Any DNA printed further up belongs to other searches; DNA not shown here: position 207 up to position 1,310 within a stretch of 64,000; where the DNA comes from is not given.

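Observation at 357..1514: B12-binding MerR (LitR/CarH-like) regulator divergent from a wbl gene across an AT-rich intergenic region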

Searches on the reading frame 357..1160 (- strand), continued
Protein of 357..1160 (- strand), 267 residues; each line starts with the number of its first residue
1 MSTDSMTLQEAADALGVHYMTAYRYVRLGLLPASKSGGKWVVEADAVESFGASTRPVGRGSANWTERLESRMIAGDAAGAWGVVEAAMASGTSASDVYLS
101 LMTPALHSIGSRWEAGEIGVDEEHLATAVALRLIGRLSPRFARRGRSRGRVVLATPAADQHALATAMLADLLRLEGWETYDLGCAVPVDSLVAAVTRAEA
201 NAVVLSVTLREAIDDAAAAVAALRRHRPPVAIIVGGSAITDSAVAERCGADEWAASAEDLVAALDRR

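Call 64: predict_structure(alignment_id=A2)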
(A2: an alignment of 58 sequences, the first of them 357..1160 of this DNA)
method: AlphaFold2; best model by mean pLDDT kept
length: 267 residues; sequences in the alignment: 58
mean_pLDDT: 92.3   pTM: 0.73
mean pLDDT of the five models: 92.3, 91.8, 91.3, 91.3, 90.6
residues with pLDDT >= 90: 225; 70-90: 29; 50-70: 6; < 50: 7
segments of 3 or more residues with pLDDT < 50: 55-60
pLDDT, mean of each block of 10 residues (from residue 1): 83 93 85 93 90 53 89 98 95 95 94 92 95 97 93 96 95 97 97 97 96 97 91 96 97 96 94
secondary structure, 60 per line:
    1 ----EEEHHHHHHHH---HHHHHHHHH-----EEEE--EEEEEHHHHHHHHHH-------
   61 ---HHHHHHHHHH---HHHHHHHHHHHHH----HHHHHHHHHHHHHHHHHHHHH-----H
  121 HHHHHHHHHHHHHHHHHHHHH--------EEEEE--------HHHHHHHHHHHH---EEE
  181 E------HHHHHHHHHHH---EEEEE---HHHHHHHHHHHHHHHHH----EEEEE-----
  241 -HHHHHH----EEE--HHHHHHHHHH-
elements in order: E5-7 H8-15 H19-27 E33-36 E39-43 H44-53 H64-73 H77-89 H94-114 H120-141 E150-154 H163-174 E178-181 H188-198 E202-206 H210-226 E231-235 H242-247 E252-254 H257-266

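Call 68: fold_search(model_id=the predicted structure, library=pdb)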
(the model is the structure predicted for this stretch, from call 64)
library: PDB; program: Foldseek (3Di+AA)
matches with E <= 10: 1577; with E <= 0.001: 119
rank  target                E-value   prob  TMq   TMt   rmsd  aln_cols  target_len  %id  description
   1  8j2w_A                3.7e-15  1.00  0.71  0.58   1.7       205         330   33  Saccharothrix syringae photocobilins protein, dark state (released 2024-04-10)
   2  8j2x                  4.1e-15  1.00  0.71  0.57   1.8       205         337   33  Saccharothrix syringae photocobilins protein, light state (released 2024-04-10)
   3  8j2w_B                6.8e-15  1.00  0.69  0.57   1.8       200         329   32  Saccharothrix syringae photocobilins protein, dark state (released 2024-04-10)
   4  5c8f                  9.6e-15  1.00  0.58  0.56   9.6       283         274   26  Crystal structure of light-exposed full-length Thermus thermophilus CarH bound to cobalamin (released 2015-09-30)
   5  8jbs_B                1.0e-14  1.00  0.69  0.82   2.5       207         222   28  B12-binding domain from Chloracidobacterium thermophilum MerR family protein, dark state (released 2024-11-13)
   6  8jbt_A                1.2e-14  1.00  0.67  0.78   2.8       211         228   30  B12-binding domain from Chloracidobacterium thermophilum MerR family protein, anaerobic light state (released 2024-11-13)
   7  8jbs_A                1.3e-14  1.00  0.70  0.81   2.4       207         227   28  B12-binding domain from Chloracidobacterium thermophilum MerR family protein, dark state (released 2024-11-13)
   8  8jbt_B                2.4e-14  1.00  0.67  0.79   2.8       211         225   30  B12-binding domain from Chloracidobacterium thermophilum MerR family protein, anaerobic light state (released 2024-11-13)
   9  5c8d_E                1.4e-13  1.00  0.68  0.65   6.7       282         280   27  Crystal structure of full-length Thermus thermophilus CarH bound to adenosylcobalamin (dark state) (released 2015-09-30)
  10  5c8e_C                1.4e-13  1.00  0.60  0.57   9.7       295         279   26  Crystal structure of Thermus thermophilus CarH bound to adenosylcobalamin and a 26-bp DNA segment (released 2015-09-30)
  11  5c8e_G                1.6e-13  1.00  0.60  0.57   9.7       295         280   26  Crystal structure of Thermus thermophilus CarH bound to adenosylcobalamin and a 26-bp DNA segment (released 2015-09-30)
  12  5c8d_F                1.7e-13  1.00  0.64  0.63  13.3       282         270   26  Crystal structure of full-length Thermus thermophilus CarH bound to adenosylcobalamin (dark state) (released 2015-09-30)
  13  8j2y_A                1.9e-13  1.00  0.71  0.59   1.7       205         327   28  Acidimicrobiaceae bacterium photocobilins protein, dark state (released 2024-04-10)
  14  5c8e_B                2.3e-13  1.00  0.63  0.61  11.8       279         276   25  Crystal structure of Thermus thermophilus CarH bound to adenosylcobalamin and a 26-bp DNA segment (released 2015-09-30)
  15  5c8d_D                2.8e-13  1.00  0.65  0.64  10.9       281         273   26  Crystal structure of full-length Thermus thermophilus CarH bound to adenosylcobalamin (dark state) (released 2015-09-30)
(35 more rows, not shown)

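Call 82: find_encoding_contigs(protein=P0074, flank=6000, max_places=1)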
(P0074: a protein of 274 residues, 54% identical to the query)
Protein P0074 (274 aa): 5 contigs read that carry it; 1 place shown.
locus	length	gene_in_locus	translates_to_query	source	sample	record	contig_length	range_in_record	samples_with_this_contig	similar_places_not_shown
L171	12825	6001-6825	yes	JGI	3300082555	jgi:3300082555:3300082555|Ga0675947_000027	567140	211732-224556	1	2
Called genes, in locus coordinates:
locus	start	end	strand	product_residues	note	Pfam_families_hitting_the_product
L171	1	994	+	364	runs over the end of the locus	PF20030:bpMoxR (weak), PF07726:AAA_3 (faint), PF07728:AAA_5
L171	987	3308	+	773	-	PF18934:DUF5682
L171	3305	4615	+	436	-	PF05762:VWA_CoxE, PF13519:VWA_2 (faint)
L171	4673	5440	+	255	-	-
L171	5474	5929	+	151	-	-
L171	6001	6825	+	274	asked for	PF12728:HTH_17 (weak), PF02607:B12-binding_2, PF02310:B12-binding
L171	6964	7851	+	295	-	PF27531:MT3502_N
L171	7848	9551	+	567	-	PF00817:IMS (weak)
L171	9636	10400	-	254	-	PF00072:Response_reg, PF00486:Trans_reg_C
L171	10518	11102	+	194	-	PF00293:NUDIX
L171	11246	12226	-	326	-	PF00892:EamA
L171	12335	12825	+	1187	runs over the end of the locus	PF02811:PHP, PF07733:DNA_pol3_alpha, PF17657:DNA_pol3_finger, PF14579:HHH_6, PF01336:tRNA_anti-codon (weak)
